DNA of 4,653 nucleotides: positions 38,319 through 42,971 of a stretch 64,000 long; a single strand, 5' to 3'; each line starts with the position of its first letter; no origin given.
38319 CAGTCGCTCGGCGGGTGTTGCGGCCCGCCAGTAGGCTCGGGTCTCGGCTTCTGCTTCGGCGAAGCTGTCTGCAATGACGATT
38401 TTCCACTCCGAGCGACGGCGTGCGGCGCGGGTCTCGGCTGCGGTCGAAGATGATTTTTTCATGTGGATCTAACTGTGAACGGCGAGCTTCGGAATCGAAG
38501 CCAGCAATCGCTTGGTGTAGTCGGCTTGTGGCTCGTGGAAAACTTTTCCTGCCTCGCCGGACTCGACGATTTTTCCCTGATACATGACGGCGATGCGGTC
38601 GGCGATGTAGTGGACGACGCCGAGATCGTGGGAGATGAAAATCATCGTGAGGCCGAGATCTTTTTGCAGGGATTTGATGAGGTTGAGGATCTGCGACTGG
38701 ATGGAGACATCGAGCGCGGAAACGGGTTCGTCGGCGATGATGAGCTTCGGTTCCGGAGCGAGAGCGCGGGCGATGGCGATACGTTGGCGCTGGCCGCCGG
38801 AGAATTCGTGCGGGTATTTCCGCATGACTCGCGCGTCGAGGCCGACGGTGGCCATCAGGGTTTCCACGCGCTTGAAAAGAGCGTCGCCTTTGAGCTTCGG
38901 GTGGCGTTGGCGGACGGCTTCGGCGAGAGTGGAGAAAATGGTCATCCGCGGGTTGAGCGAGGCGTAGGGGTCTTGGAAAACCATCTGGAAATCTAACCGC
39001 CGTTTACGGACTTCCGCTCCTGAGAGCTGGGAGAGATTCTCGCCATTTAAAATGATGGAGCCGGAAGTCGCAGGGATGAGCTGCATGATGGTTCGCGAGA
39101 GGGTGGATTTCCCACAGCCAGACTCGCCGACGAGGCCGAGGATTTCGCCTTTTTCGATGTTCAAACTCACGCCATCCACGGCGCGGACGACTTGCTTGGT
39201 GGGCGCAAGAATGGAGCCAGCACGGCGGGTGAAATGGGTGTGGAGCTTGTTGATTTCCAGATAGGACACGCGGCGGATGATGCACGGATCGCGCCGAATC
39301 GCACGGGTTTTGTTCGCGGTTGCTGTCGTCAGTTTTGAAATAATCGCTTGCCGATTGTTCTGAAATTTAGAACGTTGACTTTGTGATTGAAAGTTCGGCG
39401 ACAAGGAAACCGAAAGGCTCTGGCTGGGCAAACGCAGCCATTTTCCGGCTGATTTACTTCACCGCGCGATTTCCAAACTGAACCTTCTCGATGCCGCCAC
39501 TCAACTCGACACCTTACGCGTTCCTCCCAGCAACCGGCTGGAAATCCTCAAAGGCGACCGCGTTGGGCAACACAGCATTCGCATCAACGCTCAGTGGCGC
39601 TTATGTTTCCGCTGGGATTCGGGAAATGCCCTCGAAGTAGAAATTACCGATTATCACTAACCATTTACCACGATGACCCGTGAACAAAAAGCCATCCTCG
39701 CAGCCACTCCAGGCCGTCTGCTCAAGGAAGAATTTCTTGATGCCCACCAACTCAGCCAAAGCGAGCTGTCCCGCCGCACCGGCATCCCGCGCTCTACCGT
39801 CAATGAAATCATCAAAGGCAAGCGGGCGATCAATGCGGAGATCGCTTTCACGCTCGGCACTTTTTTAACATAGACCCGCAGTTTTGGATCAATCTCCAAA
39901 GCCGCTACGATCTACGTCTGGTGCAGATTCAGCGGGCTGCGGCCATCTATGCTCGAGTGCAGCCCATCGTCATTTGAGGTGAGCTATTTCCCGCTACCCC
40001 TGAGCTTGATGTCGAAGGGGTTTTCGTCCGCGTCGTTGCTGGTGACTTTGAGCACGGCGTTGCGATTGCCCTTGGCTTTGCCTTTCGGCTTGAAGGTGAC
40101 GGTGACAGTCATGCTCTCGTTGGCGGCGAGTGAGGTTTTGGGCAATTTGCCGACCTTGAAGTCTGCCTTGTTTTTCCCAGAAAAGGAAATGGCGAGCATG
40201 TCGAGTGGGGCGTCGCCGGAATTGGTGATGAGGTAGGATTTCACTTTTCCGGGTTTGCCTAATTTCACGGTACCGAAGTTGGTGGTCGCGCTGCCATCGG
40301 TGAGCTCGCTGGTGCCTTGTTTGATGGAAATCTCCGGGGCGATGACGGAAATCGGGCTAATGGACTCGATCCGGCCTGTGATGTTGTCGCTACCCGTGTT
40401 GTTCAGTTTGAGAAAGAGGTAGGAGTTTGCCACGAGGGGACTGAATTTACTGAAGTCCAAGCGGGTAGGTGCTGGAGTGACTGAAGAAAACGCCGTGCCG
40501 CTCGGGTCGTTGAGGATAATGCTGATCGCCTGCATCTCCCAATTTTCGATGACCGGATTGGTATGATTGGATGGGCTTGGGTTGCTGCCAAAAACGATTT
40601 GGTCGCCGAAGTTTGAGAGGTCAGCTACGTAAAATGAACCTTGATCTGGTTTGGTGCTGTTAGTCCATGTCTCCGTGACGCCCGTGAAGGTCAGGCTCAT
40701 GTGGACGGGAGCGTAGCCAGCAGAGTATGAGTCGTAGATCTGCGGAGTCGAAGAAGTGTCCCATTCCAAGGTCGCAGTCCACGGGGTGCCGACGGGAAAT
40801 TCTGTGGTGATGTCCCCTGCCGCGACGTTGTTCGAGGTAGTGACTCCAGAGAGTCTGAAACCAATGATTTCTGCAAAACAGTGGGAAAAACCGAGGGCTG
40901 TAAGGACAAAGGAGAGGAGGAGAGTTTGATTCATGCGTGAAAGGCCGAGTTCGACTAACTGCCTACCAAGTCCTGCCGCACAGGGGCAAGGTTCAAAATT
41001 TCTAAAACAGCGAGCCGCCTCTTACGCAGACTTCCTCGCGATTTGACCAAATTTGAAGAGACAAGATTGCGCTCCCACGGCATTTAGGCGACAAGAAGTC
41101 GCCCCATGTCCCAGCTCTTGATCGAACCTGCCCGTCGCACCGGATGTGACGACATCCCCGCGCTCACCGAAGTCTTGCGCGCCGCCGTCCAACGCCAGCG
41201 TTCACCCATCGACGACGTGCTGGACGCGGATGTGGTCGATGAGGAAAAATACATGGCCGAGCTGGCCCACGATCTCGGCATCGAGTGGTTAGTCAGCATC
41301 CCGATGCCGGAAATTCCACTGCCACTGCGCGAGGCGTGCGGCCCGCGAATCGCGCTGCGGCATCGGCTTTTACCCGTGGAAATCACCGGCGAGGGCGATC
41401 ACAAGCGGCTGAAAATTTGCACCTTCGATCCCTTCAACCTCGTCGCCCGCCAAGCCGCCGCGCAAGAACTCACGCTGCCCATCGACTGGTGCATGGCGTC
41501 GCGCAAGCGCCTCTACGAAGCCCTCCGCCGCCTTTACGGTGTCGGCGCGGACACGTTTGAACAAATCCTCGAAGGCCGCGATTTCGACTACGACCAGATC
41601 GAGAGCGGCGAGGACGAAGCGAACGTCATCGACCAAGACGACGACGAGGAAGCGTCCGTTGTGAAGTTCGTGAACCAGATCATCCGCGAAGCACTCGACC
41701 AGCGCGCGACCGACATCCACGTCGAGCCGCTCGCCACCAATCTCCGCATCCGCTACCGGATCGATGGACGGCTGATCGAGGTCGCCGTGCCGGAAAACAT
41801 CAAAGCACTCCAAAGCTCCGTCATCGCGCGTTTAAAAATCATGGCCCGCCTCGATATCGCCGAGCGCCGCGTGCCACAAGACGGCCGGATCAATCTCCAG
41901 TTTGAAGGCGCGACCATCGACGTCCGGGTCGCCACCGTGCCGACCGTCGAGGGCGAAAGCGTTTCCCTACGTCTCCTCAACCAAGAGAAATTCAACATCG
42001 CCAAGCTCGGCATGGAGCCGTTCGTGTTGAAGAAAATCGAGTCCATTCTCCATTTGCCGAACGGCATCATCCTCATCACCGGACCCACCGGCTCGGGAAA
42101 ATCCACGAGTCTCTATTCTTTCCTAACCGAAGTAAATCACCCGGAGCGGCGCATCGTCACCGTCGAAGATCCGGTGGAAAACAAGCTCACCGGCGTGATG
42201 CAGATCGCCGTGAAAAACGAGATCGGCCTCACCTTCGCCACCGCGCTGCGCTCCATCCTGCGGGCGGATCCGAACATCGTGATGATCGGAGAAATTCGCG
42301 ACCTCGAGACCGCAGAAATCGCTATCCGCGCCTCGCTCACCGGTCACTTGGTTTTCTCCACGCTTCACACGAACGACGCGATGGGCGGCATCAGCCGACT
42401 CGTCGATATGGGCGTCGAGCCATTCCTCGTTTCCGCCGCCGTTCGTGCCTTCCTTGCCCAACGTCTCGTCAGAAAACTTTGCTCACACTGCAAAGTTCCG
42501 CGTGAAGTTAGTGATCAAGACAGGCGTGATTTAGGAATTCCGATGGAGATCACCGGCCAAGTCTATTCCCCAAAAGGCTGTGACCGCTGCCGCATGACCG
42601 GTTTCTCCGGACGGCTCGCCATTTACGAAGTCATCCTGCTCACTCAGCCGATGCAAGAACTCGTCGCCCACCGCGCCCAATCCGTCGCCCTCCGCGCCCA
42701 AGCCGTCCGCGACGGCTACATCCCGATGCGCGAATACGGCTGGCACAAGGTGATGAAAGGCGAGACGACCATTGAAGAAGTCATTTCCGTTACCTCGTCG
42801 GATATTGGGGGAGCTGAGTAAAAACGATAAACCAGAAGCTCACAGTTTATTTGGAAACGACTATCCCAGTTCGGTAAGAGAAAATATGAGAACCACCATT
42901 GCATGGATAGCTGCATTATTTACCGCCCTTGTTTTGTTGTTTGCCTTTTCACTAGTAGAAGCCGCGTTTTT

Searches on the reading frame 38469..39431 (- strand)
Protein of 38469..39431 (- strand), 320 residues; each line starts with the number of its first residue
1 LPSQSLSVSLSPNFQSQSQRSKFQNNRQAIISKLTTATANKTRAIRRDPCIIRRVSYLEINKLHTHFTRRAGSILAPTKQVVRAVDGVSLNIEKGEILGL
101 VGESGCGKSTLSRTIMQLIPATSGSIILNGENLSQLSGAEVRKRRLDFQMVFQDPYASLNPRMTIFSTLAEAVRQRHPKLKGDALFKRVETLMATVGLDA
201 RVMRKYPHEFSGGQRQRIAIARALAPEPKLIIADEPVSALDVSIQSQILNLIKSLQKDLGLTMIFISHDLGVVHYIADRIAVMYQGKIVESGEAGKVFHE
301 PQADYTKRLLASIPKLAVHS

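Call 21: search_protein_families(library=pfam, proteins=[window:38469-39431:-], max_evalue=0.0001)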
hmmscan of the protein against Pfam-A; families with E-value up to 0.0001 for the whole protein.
window:38469-39431:- (320 aa): 3 families
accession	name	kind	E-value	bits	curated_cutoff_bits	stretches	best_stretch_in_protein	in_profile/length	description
PF00005.33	ABC_tran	-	3.6e-35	122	25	1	86-237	2-136/137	ABC transporter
PF13304.12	AAA_21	-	1.3e-05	25.9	27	0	208-272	236-302/304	AAA domain, putative AbiEii toxin, Type IV TA system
PF02463.25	SMC_N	-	4.2e-05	23.5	40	1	97-284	26-213/220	RecF/RecN/SMC N terminal domain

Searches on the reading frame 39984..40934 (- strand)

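Call 21: search_protein_families(library=pfam, proteins=[window:39984-40934:-], max_evalue=0.0001)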
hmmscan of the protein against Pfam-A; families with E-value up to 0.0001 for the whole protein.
window:39984-40934:- (316 aa): 4 families
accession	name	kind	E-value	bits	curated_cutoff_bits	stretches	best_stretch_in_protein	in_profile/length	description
PF22544.2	HYDIN_VesB_CFA65-like_Ig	-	2.5e-08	34.5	25.5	1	217-313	9-99/100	HYDIN/CFA65/VesB-like, Ig-like domain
PF22073.2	Cep192_D4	-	4.3e-07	30.6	35.5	1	218-315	11-111/112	Cep192 domain 4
PF07610.17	DUF1573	-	7e-07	29.6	26.1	1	216-313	6-96/98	Protein of unknown function (DUF1573)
PF15780.11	ASH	-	8.4e-07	29.5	27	1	216-302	12-93/98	Abnormal spindle-like microcephaly-assoc'd, ASPM-SPD-2-Hydin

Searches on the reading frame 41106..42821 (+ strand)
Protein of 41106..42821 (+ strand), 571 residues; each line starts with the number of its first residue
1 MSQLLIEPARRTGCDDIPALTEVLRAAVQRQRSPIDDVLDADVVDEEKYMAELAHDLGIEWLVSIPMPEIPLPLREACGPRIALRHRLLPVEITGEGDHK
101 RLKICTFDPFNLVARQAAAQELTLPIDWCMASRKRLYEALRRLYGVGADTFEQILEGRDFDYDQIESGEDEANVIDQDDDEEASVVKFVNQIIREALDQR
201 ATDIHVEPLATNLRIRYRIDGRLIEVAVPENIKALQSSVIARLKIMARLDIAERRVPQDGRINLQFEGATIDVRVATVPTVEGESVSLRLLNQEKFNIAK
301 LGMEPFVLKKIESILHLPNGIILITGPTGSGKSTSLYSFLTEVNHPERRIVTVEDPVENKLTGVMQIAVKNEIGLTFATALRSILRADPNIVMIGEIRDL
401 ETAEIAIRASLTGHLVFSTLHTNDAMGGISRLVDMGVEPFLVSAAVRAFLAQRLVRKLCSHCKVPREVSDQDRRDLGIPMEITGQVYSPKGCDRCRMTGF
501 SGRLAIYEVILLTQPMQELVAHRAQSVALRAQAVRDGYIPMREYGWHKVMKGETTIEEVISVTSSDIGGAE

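Call 21: search_protein_families(library=pfam, proteins=[window:41106-42821:+], max_evalue=0.0001)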
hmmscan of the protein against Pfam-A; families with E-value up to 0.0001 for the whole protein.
window:41106-42821:+ (571 aa): 3 families
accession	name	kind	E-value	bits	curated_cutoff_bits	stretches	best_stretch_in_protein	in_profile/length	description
PF00437.27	T2SSE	-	8.2e-131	436.5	24.9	1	180-560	3-369/370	Type II/IV secretion system protein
PF05157.20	MshEN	-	3.1e-07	30.7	23.1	1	72-146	16-86/90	MshEN domain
PF13401.12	AAA_22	-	5.2e-05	24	27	0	319-365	5-51/130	AAA domain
